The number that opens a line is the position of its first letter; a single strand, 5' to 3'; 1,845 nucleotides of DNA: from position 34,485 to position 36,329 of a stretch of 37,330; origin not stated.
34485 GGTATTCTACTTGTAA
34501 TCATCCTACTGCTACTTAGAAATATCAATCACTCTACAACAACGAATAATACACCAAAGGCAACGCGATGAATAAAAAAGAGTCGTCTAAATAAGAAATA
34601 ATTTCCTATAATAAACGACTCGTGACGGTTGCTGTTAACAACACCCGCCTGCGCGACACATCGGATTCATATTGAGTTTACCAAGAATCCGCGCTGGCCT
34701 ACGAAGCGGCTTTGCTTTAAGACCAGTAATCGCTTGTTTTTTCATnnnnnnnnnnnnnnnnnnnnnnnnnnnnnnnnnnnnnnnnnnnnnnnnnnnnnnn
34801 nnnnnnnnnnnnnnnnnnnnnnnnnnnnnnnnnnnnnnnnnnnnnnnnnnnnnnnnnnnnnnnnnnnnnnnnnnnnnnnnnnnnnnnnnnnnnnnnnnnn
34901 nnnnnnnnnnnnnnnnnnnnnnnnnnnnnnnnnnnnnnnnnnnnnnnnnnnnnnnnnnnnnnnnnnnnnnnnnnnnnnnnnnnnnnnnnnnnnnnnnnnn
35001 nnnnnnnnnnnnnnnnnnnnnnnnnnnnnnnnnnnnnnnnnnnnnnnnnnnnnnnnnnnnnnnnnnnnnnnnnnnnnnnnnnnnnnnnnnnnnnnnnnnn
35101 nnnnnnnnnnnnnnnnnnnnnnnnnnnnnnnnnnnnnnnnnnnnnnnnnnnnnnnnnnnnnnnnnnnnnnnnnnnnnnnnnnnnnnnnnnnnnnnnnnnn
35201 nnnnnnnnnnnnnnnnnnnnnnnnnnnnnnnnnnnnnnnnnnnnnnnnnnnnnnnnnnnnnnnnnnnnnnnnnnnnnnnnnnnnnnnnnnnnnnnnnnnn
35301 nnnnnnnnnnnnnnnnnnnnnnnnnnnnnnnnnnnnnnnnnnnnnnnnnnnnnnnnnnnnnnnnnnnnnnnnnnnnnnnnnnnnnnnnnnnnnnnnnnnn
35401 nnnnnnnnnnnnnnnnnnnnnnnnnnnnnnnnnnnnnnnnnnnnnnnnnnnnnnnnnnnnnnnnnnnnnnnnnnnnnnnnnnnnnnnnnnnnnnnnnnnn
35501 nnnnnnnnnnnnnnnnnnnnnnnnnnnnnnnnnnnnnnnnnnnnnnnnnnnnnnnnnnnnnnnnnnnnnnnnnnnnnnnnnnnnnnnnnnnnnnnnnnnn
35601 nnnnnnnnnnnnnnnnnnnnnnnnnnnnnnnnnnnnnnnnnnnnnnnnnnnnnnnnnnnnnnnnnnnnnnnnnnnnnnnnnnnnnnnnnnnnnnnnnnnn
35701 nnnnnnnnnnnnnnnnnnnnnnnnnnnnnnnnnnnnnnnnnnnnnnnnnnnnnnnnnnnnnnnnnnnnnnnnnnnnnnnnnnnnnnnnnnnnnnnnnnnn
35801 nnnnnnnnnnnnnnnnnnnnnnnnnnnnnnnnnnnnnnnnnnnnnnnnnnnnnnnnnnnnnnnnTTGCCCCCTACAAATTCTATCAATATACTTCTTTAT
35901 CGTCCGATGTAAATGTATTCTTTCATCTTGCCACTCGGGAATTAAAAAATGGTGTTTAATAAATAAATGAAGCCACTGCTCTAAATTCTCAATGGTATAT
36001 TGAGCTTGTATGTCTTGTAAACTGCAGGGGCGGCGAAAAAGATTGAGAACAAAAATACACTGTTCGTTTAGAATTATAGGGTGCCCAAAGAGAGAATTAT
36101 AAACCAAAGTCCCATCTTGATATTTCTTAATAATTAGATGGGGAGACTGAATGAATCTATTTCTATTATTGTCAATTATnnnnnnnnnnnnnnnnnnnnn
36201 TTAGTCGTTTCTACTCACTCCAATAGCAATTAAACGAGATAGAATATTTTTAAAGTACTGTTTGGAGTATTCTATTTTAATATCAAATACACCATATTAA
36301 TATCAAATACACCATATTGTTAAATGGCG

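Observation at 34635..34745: P3: 36-aa basic peptide ending CRAGGCC, translationally coupled to the minus-strand rSAM/SPASM gene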

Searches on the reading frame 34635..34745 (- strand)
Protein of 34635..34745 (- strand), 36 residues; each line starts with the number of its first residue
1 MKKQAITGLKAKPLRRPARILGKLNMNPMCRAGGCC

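Call 5: search_protein_families(library=ncbifam, proteins=[window:34635-34745:-], max_evalue=0.01)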
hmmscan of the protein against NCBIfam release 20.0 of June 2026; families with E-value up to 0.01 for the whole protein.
window:34635-34745:- (36 aa): 0 families

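Call 6: search_protein_families(library=pfam, proteins=[window:34635-34745:-], max_evalue=0.01)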
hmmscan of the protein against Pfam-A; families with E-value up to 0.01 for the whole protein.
window:34635-34745:- (36 aa): 0 families

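Call 60: search_protein_families(library=ncbifam, alignment_id=A2, max_evalue=10)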
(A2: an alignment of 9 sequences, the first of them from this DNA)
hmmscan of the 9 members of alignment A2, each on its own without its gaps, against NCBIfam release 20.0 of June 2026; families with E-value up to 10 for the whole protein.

A. member 1, seq(36 aa): 0 families

B. families by the number of members that match (of 9 scanned): 0 families

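Call 61: search_protein_families(library=pfam, alignment_id=A2, max_evalue=10)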
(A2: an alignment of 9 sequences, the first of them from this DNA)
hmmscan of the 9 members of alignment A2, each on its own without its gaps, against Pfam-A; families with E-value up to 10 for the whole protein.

A. member 1, seq(36 aa): 0 families

B. families by the number of members that match (of 9 scanned): 0 families

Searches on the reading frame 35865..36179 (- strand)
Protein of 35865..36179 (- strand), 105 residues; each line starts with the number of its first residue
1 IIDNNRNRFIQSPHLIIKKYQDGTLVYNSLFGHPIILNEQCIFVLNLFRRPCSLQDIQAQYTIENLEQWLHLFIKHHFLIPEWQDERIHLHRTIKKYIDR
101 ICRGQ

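Call 67: search_solved_structures(query=window:35865-36179:-, max_evalue=10, show_alignments=2)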
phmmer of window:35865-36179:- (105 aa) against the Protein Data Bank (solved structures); distinct sequences matched with E-value up to 10: 0.

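Call 70: search_solved_structures(query=A4, max_evalue=10, show_alignments=2)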
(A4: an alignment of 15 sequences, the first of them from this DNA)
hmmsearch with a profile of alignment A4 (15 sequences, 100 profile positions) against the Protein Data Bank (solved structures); distinct sequences matched with E-value up to 10: 9.
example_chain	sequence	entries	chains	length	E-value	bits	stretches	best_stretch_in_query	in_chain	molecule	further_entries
8vpo_A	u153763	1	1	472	2e-05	27.5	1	5-99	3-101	Radical SAM core domain-containing protein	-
9u78_A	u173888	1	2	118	0.35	13.9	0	55-91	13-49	Single Chain Protein of De Novo Designed Helix Bundles-4EH2 with KDPV Loop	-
2nm1_A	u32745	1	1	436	0.95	12.5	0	43-81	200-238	Botulinum neurotoxin type B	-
6zvm_AAA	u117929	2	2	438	0.96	12.5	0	43-81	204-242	Neurotoxin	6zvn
1z0h_A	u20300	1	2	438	0.96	12.5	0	43-81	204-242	Botulinum neurotoxin type B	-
5vid_D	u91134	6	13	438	0.97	12.5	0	43-81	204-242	Botulinum neurotoxin type B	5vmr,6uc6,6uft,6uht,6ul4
6qns_A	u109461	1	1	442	0.99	12.4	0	43-81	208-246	Botulinum neurotoxin type B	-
4kbb_A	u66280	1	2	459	1.1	12.3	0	43-81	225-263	Botulinum neurotoxin type B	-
6g5k_A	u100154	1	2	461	1.1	12.3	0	43-81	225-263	Botulinum neurotoxin type B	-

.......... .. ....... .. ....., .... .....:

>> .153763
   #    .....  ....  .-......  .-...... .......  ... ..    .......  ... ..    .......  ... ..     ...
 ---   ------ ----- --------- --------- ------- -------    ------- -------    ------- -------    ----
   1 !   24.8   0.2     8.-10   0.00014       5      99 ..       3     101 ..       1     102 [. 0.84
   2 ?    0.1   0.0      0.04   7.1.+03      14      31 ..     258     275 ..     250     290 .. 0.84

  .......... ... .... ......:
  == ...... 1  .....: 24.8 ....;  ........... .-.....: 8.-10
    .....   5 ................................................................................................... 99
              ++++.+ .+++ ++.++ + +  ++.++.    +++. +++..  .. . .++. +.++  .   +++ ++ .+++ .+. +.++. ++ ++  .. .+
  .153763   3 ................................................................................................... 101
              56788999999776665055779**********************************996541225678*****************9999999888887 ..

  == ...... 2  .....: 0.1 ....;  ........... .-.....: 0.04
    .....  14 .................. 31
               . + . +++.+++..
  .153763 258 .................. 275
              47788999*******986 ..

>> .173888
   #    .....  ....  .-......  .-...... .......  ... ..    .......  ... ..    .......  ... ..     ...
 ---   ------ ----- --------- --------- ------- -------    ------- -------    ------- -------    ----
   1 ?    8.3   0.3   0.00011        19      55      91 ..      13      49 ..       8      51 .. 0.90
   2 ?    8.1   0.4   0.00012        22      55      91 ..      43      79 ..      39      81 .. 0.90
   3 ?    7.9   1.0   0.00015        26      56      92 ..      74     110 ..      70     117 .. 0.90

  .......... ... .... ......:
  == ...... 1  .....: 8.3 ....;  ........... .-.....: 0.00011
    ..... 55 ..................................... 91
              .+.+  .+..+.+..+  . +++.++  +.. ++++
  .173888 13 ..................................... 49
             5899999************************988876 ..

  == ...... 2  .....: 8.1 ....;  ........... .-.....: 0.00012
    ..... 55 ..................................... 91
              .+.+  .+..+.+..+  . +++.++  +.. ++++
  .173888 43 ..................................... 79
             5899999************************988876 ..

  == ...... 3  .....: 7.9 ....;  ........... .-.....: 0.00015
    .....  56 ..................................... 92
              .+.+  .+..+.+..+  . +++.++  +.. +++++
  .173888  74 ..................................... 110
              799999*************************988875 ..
